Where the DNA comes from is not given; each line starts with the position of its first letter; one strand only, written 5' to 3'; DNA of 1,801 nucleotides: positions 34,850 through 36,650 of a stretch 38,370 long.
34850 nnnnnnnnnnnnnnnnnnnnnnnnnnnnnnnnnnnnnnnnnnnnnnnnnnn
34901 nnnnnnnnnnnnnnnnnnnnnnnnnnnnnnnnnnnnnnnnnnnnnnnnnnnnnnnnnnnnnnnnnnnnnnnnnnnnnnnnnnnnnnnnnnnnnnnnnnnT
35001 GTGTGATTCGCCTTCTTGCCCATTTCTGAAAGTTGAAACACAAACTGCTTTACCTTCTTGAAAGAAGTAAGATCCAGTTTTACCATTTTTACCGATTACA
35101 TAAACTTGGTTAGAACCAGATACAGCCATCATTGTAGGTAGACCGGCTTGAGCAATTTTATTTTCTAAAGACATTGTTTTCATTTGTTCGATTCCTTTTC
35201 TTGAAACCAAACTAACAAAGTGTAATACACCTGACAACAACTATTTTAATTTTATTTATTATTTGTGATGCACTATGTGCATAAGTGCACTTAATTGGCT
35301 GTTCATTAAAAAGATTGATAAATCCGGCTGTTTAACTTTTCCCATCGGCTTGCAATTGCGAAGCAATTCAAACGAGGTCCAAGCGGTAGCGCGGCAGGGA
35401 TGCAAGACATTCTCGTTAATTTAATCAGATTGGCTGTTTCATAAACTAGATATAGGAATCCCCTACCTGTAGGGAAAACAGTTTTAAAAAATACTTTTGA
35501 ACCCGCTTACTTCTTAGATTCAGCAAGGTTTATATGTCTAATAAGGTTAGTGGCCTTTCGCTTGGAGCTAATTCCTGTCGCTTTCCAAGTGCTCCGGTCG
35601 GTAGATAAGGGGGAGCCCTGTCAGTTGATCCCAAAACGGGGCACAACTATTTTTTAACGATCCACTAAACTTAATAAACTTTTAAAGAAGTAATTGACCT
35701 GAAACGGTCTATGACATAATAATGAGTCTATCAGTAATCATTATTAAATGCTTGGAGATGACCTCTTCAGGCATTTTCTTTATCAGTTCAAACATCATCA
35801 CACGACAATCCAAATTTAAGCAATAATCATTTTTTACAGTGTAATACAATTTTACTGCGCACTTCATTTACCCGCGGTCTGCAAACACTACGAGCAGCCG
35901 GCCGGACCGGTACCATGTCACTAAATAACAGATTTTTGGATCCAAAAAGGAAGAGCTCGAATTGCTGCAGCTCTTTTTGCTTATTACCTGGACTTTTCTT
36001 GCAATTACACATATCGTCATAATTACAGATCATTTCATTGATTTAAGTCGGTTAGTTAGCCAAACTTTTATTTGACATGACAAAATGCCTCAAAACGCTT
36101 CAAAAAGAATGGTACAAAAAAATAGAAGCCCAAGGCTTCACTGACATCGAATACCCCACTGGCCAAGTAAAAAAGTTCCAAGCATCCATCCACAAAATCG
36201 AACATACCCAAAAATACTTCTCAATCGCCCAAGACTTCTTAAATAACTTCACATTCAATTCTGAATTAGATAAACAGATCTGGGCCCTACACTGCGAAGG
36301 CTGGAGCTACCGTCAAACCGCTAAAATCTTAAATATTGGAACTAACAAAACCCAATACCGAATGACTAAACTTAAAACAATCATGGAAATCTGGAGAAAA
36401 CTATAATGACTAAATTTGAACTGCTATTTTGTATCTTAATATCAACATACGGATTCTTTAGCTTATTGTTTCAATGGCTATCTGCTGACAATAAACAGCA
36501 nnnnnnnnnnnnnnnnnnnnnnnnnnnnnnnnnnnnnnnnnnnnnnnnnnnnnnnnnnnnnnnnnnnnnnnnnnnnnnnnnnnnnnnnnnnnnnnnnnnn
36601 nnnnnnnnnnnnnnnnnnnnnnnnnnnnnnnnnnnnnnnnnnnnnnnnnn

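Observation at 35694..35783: Promoter followed about 20 nt later by a 13-bp hairpin and T-run: a ~55-nt RNA or an antitermination-controlled leader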

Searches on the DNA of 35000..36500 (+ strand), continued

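Call 67: search_with_rna_model(model_id=R1, sources=[window, L002, L003, L047, L050], max_evalue=0.001, make_alignment=true, show_alignments=5)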
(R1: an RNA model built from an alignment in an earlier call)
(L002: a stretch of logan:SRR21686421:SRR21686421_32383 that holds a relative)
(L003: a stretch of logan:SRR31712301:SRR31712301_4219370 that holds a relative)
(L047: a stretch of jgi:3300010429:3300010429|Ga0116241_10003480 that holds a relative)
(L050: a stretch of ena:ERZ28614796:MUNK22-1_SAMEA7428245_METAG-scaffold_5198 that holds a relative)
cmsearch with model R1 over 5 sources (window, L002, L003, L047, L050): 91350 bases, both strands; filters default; matches with E-value up to 0.001: 5.
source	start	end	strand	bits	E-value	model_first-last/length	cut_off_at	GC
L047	4266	4372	+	114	2.2e-27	1-106/106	no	0.32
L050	48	152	+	111.1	1.3e-26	1-106/106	no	0.32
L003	4205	4311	+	109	4.8e-26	1-106/106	no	0.33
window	35684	35790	+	100.3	9.8e-24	1-106/106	no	0.33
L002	4327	4433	-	33.3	8.4e-06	1-106/106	no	0.37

Alignment A7: 5 matches aligned to the model, 113 columns, each read 5' to 3' on its own strand. Consensus structure (alignment columns), stored with it:
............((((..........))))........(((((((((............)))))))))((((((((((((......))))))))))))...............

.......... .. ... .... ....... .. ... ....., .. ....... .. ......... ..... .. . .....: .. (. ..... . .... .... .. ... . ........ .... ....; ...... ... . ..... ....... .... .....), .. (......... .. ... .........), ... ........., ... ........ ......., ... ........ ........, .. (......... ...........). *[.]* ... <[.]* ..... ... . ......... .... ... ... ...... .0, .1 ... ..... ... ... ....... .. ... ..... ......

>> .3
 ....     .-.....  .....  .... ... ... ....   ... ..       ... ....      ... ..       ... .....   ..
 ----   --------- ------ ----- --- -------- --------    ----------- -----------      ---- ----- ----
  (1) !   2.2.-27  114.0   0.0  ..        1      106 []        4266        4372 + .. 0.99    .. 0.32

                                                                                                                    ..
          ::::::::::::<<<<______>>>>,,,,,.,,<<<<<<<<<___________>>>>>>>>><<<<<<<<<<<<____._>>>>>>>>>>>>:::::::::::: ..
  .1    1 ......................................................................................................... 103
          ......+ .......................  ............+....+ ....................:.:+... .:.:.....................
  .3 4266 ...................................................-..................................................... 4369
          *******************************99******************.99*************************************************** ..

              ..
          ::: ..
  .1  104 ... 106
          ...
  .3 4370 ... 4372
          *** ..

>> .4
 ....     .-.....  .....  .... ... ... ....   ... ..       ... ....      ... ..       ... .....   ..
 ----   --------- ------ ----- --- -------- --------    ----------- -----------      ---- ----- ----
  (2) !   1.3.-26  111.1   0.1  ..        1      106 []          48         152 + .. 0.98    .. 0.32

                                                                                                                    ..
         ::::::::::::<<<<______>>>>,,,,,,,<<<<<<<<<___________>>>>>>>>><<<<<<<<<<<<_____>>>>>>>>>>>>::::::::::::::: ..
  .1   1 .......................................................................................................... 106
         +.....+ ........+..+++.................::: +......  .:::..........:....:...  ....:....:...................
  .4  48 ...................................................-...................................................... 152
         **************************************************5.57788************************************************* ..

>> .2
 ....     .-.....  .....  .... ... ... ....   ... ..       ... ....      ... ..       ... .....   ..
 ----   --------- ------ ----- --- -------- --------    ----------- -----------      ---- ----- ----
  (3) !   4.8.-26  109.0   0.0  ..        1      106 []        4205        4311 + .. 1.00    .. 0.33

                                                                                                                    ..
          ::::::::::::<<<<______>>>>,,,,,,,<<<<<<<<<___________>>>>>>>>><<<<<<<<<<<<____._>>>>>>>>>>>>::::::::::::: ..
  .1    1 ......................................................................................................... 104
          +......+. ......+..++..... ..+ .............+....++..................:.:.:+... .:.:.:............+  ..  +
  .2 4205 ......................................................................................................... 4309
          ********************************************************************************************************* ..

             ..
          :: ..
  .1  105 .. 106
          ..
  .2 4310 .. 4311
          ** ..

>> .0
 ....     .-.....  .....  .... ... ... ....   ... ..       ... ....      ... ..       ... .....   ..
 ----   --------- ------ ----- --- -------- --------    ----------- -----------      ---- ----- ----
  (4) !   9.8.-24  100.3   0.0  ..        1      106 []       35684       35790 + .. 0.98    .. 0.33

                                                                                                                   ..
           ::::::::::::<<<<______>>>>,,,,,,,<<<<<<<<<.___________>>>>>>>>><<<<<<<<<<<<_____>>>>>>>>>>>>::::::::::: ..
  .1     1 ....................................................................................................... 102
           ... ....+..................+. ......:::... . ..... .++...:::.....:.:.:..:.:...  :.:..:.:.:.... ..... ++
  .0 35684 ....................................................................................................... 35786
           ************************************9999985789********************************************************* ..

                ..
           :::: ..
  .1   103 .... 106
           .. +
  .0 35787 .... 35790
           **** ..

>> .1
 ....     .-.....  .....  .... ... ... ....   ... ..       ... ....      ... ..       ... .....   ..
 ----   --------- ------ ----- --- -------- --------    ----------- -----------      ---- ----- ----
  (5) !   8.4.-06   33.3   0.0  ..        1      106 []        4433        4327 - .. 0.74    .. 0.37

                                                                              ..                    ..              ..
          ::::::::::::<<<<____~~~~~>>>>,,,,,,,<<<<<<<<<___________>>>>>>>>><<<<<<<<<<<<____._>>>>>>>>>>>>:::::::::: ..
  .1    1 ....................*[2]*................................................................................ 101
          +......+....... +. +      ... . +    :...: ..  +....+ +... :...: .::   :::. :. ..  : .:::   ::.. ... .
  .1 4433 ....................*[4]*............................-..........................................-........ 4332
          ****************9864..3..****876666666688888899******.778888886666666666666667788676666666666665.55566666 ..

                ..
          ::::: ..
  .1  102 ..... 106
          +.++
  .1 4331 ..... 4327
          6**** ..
